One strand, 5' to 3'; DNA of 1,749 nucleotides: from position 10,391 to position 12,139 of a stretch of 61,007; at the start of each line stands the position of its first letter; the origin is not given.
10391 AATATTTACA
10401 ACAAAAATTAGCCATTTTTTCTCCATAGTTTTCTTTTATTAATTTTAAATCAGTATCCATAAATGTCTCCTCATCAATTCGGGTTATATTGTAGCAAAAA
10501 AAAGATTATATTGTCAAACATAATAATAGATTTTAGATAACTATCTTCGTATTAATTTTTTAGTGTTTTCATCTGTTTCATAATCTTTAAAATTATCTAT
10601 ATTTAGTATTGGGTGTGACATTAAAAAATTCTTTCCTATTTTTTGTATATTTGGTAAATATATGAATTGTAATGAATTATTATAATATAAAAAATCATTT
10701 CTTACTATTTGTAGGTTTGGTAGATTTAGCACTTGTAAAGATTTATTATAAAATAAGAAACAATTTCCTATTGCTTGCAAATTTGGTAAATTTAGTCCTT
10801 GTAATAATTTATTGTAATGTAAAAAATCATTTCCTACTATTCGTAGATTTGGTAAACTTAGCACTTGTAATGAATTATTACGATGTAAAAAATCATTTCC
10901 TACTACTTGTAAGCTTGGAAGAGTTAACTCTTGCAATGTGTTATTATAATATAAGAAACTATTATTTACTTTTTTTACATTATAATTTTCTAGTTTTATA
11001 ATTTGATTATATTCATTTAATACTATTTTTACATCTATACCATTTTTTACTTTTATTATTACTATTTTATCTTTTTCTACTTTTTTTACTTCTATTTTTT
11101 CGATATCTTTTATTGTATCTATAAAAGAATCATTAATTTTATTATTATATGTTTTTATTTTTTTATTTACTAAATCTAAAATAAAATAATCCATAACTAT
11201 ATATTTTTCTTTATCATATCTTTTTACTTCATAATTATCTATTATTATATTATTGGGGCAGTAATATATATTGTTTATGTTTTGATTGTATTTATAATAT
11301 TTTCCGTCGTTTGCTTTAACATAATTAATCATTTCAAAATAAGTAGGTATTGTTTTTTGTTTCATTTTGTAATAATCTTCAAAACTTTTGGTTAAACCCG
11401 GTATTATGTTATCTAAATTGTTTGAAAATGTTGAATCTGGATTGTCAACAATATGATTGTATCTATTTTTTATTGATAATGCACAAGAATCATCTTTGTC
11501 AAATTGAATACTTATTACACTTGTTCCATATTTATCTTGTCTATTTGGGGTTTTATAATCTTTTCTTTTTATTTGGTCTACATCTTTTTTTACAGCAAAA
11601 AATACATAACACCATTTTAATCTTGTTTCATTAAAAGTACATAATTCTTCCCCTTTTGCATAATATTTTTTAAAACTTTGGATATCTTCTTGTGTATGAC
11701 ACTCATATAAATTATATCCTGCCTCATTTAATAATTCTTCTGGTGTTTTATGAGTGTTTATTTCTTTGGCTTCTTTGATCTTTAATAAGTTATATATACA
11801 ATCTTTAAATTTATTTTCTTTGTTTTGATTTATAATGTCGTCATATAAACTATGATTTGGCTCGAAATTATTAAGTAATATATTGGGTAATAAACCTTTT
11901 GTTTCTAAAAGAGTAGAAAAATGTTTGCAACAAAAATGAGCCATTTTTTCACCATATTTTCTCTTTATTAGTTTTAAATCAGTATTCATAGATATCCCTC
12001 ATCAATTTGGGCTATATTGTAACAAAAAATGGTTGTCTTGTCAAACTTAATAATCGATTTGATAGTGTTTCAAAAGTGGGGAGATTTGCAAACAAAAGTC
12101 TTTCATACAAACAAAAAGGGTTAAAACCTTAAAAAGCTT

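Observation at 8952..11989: Tandem cytoplasmic unknown-domain + variable-LRR proteins: candidate intracellular receptor or effector system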

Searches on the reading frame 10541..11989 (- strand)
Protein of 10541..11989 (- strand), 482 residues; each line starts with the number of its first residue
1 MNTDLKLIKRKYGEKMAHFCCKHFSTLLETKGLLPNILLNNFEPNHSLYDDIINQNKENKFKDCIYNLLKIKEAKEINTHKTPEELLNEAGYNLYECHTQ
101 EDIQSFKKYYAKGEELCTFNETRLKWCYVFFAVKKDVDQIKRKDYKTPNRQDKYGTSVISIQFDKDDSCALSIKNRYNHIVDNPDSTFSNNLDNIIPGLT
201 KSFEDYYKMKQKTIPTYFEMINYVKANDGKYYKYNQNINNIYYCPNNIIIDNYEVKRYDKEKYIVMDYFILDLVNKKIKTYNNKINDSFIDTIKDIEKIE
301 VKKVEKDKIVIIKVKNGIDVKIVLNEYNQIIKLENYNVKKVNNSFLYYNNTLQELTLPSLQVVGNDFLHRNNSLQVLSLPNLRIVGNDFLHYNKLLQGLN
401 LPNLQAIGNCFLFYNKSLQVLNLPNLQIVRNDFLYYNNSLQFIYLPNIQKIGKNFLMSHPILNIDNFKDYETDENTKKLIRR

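Call 3: search_protein_families(library=pfam, proteins=[window:10541-11989:-], max_evalue=1)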
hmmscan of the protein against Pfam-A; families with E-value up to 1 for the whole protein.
window:10541-11989:- (482 aa): 0 families

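Call 5: search_protein_families(library=ncbifam, proteins=[window:10541-11989:-], max_evalue=1)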
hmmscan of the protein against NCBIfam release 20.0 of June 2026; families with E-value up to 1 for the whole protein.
window:10541-11989:- (482 aa): 0 families

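Call 6: search_protein_families(library=padloc, proteins=[window:10541-11989:-], max_evalue=1)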
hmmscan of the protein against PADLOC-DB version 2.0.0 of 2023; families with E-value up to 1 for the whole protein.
window:10541-11989:- (482 aa): 0 families

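Call 7: find_homologous_proteins(query=window:10541-11989:-)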
Query window:10541-11989:- (482 aa): 3574 proteins with E <= 0.001 among 8000 candidates; the best 120 are listed.
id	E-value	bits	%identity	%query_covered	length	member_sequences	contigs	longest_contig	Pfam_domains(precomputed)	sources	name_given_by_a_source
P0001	0.0e+0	1069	100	100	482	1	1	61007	-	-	-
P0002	7.5e-231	785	61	95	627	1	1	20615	PF13306.13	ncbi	-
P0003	3.9e-227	773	64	95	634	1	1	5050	PF13306.13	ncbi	-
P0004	8.8e-220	748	63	95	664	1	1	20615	PF13306.13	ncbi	-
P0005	1.8e-216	738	58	95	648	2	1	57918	-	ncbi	-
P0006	4.8e-216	736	63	98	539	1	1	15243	PF13306.13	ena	-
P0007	6.1e-212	723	58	96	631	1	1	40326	-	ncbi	-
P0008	1.5e-211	721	69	100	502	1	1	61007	-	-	-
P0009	1.8e-210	718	57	98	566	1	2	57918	PF13306.13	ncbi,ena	-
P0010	2.4e-207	707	64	95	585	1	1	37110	PF13306.13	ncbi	-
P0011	6.0e-207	706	55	96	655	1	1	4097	PF13306.13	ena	-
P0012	9.9e-204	696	62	96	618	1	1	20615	PF13306.13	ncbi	-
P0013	1.4e-202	692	60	97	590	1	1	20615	-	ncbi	-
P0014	1.2e-200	685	52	95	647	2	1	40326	PF13306.13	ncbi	-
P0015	5.6e-199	680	52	96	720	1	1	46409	PF13306.13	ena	-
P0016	6.5e-199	680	56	95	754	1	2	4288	PF13306.13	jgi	-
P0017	3.5e-197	674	55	99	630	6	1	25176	PF13306.13,PF17840.7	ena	-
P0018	4.0e-197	674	59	95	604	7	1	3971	PF13306.13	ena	-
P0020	3.8e-196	671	59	95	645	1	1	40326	PF13306.13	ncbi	-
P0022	1.3e-194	665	52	96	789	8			PF13306.13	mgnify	mgnify:CR=1 FL=1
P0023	1.6e-194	665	61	95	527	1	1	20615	PF13306.13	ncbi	-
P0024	7.3e-194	663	49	95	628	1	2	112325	PF15819.11,PF13306.13,PF03146.23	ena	-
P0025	8.7e-194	663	50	96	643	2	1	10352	PF13306.13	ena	-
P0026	1.2e-193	662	52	96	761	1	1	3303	PF13306.13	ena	-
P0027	3.4e-193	661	57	93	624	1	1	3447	PF13306.13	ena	-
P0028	4.2e-193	660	57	97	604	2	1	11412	PF13306.13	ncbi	-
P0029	1.4e-192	659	65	97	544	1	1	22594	PF13306.13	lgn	-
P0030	3.7e-192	657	57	95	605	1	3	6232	PF13306.13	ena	-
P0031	4.5e-192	657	54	95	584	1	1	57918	PF13306.13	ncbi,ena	-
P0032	1.0e-191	656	52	95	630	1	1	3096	PF13306.13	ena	-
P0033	1.3e-191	656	54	95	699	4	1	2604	PF13306.13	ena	-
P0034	1.5e-191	655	56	95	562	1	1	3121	PF13306.13,PF17840.7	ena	-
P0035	1.7e-191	655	52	96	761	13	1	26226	PF13306.13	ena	-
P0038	4.7e-190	650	53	95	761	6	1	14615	PF13306.13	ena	-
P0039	6.8e-189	647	47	95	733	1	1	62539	PF13306.13,PF25013.1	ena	-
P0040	1.9e-188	645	60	95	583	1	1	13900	PF13306.13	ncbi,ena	-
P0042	9.8e-188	643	52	95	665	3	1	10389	PF13306.13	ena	-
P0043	1.0e-187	643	58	98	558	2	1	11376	PF13306.13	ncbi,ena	-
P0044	5.2e-187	640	56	95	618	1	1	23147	PF13306.13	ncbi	-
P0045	8.2e-187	640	58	98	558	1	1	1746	PF13306.13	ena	-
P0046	2.5e-186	638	55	97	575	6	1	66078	PF13306.13,PF17840.7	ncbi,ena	-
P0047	3.8e-186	638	44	94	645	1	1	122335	PF13306.13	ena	-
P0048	4.1e-186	637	53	95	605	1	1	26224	PF13306.13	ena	-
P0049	4.3e-186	637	59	96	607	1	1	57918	PF13306.13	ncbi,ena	-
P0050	5.4e-186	637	54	99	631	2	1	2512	PF13306.13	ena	-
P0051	1.3e-185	636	58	95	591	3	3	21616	PF13306.13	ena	-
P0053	1.8e-185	635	58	95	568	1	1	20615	PF13306.13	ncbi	-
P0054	2.1e-185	635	57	95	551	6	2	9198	PF13306.13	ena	-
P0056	1.7e-184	632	52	95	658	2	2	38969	PF13306.13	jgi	-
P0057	4.7e-184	631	54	95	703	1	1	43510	PF13306.13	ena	-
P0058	4.8e-184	631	56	97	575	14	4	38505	PF28551.1,PF13306.13,PF17840.7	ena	-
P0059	9.6e-184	630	58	94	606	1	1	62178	PF13306.13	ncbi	-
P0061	5.8e-183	627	58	96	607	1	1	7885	PF13306.13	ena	-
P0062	9.0e-183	626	60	95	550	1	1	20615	PF13306.13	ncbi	-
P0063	1.0e-182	626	50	95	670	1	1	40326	PF13306.13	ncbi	-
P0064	4.2e-182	624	55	95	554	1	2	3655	PF13306.13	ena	-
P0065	8.6e-182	623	53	96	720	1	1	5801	PF13306.13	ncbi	-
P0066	1.9e-181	622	51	95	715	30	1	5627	PF13306.13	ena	-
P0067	2.0e-181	622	54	96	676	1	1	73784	PF13306.13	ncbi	-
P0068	3.0e-181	621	58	95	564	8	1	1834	PF13306.13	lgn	-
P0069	3.2e-181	621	51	96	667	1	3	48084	PF13306.13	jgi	jgi:hypothetical protein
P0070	4.1e-181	621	58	100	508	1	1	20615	PF13306.13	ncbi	-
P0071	1.9e-180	619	48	94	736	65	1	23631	PF13306.13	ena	-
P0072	3.7e-180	618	54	95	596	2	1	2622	PF14213.12,PF13306.13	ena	-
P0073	6.7e-180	617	55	95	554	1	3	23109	PF13306.13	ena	-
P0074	7.3e-180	617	55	95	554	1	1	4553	PF13306.13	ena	-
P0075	7.7e-180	617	45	94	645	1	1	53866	PF13306.13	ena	-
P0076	7.8e-180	617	54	95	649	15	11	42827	PF13306.13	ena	-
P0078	1.4e-179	616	54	95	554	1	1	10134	PF13306.13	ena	-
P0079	1.6e-179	616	54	94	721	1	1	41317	PF13306.13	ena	-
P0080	3.7e-179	614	54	95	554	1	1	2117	PF13306.13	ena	-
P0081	4.8e-179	614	54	95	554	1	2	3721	PF13306.13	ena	-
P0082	5.7e-179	614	52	96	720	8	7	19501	PF13306.13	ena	-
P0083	6.0e-179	614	49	96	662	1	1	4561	PF13306.13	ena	-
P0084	6.5e-179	614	54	95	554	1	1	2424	PF13306.13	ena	-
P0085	6.9e-179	614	53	95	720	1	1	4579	PF13306.13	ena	-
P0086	1.4e-178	613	54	95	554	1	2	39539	PF13306.13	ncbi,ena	-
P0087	1.4e-178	613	50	95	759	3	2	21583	PF13306.13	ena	-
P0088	1.5e-178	612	59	95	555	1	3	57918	PF13306.13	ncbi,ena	-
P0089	1.7e-178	612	54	95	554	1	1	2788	PF13306.13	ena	-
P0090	1.8e-178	612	54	95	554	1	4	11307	PF13306.13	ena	-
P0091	2.7e-178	612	52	96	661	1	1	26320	PF13306.13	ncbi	-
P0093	8.0e-178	610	58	93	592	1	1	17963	PF13306.13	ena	-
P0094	8.3e-178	610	51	96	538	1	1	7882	PF13306.13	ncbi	-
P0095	1.3e-177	609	55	95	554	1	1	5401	PF13306.13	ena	-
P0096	1.4e-177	609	55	95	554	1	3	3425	PF13306.13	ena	-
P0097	4.3e-177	608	54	95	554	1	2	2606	PF13306.13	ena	-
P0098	4.8e-177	608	59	95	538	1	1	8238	PF13306.13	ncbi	-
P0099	1.1e-176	606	50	95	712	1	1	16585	PF15819.11,PF13306.13,PF14696.13,PF25013.1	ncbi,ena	-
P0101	2.4e-176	605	53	97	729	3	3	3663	PF13306.13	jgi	-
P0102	2.6e-176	605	53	94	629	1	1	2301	PF13306.13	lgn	-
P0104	4.6e-176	604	50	95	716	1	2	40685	PF13306.13,PF25013.1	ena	-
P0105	4.8e-176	604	50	95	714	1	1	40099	PF15819.11,PF13306.13,PF14696.13,PF25013.1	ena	-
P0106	4.9e-176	604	54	95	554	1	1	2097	PF13306.13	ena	-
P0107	6.9e-176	604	56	91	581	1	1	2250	PF13306.13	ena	-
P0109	1.1e-175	603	54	95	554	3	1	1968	PF13306.13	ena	-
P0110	1.3e-175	603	52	96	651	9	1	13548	PF13306.13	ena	-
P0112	4.0e-175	601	56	98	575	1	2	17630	PF28551.1,PF13306.13,PF17840.7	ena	-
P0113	4.3e-175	601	54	95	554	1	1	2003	PF13306.13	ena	-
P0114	5.8e-175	601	54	95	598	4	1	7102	PF13306.13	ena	-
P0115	6.0e-175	601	52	96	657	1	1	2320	PF13306.13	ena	-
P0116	7.2e-175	600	52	96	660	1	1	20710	PF13306.13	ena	-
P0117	8.6e-175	600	53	96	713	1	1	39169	PF13306.13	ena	-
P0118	1.1e-174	600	57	93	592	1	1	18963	PF13306.13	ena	-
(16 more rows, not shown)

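Call 11: search_solved_structures(query=A1, max_evalue=10, show_alignments=2)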
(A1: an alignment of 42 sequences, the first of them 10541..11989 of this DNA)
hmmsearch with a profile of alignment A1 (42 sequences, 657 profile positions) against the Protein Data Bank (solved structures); distinct sequences matched with E-value up to 10: 31.
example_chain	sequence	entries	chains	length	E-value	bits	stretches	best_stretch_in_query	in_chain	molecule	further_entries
4fs7_A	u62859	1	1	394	1.4e-17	66.1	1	331-648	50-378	Uncharacterized protein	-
4fdw_A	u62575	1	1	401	2.1e-08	35.8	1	316-577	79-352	leucine rich hypothetical protein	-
5il7_A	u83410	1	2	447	4.2e-07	31.5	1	353-645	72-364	Rab family protein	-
4fd0_A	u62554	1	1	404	1.3e-06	29.8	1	316-576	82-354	Leucine rich hypothetical protein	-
6hlu_A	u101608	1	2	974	1.7e-06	29.5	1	354-645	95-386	Rab family protein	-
8r4b_A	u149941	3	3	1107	4.9e-06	28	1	355-644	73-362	Rab family protein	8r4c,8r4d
1d0b_A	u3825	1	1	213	0.00016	23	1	472-617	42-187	INTERNALIN B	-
1otn_A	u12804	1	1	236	0.00024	22.4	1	470-617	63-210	Internalin B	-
1otm_A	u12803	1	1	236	0.00027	22.2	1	473-615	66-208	internalin B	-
1oto_A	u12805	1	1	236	0.00028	22.2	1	476-615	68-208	Internalin B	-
6dbf_A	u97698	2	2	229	0.00041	21.6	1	468-627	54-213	Listeria virulence factor InlB | InlB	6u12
2wqx_A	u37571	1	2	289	0.00061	21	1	467-636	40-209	INTERNALIN B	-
2uzx_A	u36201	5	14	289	0.0011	20.2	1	469-628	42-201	INTERNALIN B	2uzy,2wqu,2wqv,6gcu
2wqw_A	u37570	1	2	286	0.0012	20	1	470-627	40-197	INTERNALIN B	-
1h6t_A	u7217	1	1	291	0.0013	20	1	469-628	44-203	INTERNALIN B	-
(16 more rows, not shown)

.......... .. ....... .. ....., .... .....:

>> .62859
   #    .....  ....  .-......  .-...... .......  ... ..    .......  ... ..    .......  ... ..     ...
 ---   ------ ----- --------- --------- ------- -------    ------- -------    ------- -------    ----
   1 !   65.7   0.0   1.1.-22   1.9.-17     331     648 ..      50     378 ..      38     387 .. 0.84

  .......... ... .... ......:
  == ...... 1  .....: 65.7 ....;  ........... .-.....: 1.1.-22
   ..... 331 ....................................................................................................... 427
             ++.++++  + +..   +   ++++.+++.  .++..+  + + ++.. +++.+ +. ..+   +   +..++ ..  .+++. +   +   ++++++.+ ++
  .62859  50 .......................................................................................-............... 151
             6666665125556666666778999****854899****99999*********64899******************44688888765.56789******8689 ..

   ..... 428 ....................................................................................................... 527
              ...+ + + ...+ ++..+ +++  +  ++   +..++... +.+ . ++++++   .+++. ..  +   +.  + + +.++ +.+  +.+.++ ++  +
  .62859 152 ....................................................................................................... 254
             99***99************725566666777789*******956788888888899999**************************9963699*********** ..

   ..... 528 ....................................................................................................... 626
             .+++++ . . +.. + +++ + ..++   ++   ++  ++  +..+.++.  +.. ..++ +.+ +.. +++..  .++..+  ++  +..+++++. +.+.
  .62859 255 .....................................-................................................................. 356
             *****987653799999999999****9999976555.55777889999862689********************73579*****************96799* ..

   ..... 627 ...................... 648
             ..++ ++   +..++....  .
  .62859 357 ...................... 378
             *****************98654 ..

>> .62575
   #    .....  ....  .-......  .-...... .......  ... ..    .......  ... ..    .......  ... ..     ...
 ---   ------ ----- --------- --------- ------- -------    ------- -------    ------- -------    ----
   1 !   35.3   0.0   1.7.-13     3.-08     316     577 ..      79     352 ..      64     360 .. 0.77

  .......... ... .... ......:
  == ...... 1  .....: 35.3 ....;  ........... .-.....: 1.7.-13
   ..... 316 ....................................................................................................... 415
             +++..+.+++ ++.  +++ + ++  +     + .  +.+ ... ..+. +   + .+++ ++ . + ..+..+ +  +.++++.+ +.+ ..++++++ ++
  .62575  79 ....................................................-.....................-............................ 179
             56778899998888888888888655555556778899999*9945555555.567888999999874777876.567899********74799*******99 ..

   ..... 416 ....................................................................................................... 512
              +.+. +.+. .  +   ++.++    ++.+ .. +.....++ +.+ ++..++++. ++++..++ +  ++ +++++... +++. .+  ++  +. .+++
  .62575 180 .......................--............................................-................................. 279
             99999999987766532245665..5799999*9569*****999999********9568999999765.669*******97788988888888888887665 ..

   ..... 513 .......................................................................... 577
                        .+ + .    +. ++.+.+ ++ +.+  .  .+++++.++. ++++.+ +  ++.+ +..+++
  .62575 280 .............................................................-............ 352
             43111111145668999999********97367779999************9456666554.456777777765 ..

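Call 15: find_encoding_contigs(protein=P0002, flank=10000, max_places=2)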
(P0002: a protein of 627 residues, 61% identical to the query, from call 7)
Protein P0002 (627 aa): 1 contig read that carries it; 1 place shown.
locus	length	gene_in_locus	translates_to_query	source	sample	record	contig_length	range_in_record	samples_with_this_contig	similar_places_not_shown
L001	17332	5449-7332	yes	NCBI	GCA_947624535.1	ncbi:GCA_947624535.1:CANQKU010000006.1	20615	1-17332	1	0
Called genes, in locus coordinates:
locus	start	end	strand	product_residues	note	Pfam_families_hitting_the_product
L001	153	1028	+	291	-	PF01391:Collagen (faint)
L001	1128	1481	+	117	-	-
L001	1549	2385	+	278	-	PF19293:CdaA_N (weak), PF02457:DAC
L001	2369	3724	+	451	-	PF07949:YbbR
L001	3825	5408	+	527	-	PF13306:LRR_5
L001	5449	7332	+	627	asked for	PF13306:LRR_5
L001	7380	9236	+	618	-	PF13306:LRR_5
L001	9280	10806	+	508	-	PF13306:LRR_5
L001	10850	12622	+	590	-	-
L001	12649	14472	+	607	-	PF13306:LRR_5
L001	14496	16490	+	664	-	PF13306:LRR_5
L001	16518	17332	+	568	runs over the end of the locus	PF13306:LRR_5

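Call 20: predict_structure(alignment_id=A1)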
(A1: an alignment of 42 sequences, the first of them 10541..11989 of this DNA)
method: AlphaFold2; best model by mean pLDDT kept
length: 482 residues; sequences in the alignment: 42
mean_pLDDT: 86.2   pTM: 0.69
mean pLDDT of the five models: 86.2, 86.1, 85.6, 85.6, 84.8
residues with pLDDT >= 90: 289; 70-90: 127; 50-70: 30; < 50: 36
segments of 3 or more residues with pLDDT < 50: 71-76, 178-188, 214-216, 471-482
pLDDT, mean of each block of 10 residues (from residue 1): 90 96 83 92 95 91 81 52 94 95 91 74 88 93 74 83 84 66 46 79 89 61 88 92 95 94 97 97 93 96 94 97 96 98 96 98 96 96 98 93 97 92 95 89 89 79 52 45 35
secondary structure, 60 per line:
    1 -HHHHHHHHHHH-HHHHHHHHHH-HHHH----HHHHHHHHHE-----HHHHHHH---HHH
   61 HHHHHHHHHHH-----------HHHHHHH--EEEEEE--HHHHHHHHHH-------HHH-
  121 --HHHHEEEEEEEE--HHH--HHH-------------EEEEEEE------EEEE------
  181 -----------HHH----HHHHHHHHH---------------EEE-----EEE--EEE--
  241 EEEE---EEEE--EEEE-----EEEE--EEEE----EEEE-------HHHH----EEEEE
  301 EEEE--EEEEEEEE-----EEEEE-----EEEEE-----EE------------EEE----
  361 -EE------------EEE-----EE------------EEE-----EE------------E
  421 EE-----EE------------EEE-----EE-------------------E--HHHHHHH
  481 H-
elements in order: H2-12 H14-23 H25-28 H33-41 H48-54 H58-71 H83-89 E92-97 H100-109 H123-126 E127-134 E158-164 E171-174 H199-207 E223-225 E231-233 E236-238 E241-244 E248-251 E254-257 E263-266 E269-272 E277-280 H288-291 E296-304 E307-314 E320-324 E330-334 E354-356 E376-378 E398-400 E420-422 E442-444 H474-481

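Call 22: fold_search(model_id=the predicted structure, library=pdb)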
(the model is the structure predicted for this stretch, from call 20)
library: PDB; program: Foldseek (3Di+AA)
matches with E <= 10: 372; with E <= 0.001: 0
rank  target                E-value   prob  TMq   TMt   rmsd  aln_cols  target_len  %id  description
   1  4fd0                  5.7e-03  0.90  0.17  0.20  15.0       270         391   10  Crystal structure of a putative cell surface protein (BACCAC_03700) from Bacteroides caccae ATCC 43185 at 2.07 A resolut (released 2012-07-25)
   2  4fdw                  9.5e-03  0.66  0.15  0.18  16.1       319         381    9  Crystal structure of a putative cell surface protein (BACOVA_01565) from Bacteroides ovatus ATCC 8483 at 2.05 A resoluti (released 2012-07-25)
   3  4fs7                  1.7e-02  0.97  0.18  0.22   9.1       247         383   12  Crystal structure of a leucine-rich repeat protein (BACOVA_04585) from Bacteroides ovatus ATCC 8483 at 1.19 A resolution (released 2012-09-19)
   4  4cp6                  4.2e-02  0.99  0.22  0.26   8.0       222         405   13  The Crystal structure of Pneumococcal vaccine antigen PcpA (released 2015-02-25)
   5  1oto                  2.0e-01  0.18  0.11  0.21  12.2       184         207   18  Calcium-binding mutant of the internalin B LRR domain (released 2004-03-30)
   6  9azz_A                2.1e-01  0.44  0.07  0.19  12.4        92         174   18  Crystal structure of outer membrane lipoprotein carrier protein (LolA) from Ehrlichia ruminantium (released 2024-03-20)
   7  4fho_B                3.8e-01  0.47  0.14  0.27   8.6       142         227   20  Crystal structure of an internalin C2 (inlC2) from Listeria monocytogenes str. 4b F2365 at 1.90 A resolution (released 2012-07-11)
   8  4fho_A                4.4e-01  0.44  0.14  0.27   8.6       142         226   20  Crystal structure of an internalin C2 (inlC2) from Listeria monocytogenes str. 4b F2365 at 1.90 A resolution (released 2012-07-11)
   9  4li1_B                4.6e-01  0.10  0.09  0.10  13.4       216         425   20  Crystal Structures of Lgr4 and its complex with R-spondin1 (released 2013-08-07)
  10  5n4f                  4.9e-01  0.14  0.08  0.06  14.5       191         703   12  Prolyl oligopeptidase B from Galerina marginata - apo protein (released 2017-11-01)
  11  7e5b_B                5.4e-01  0.15  0.10  0.17  11.8       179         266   16  Crystal structure of ASC PYD Domain and Rb-B7 (released 2022-03-02)
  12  4aw4_B                5.4e-01  0.14  0.11  0.16  11.2       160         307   14  Engineered variant of Listeria monocytogenes InlB internalin domain with an additional leucine rich repeat inserted (released 2012-08-15)
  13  4h5j_A                5.7e-01  0.08  0.08  0.10  15.8       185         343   10  Crystal Structure of the Guanine Nucleotide Exchange Factor Sec12 (P64 form) (released 2012-11-07)
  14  9fqr_Xm               5.7e-01  0.08  0.08  0.13  13.0       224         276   15  96-nm repeat of axonemal doublet microtubules from bovine sperm (released 2025-03-26)
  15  4aw4_A                6.3e-01  0.15  0.12  0.17  11.6       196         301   12  Engineered variant of Listeria monocytogenes InlB internalin domain with an additional leucine rich repeat inserted (released 2012-08-15)
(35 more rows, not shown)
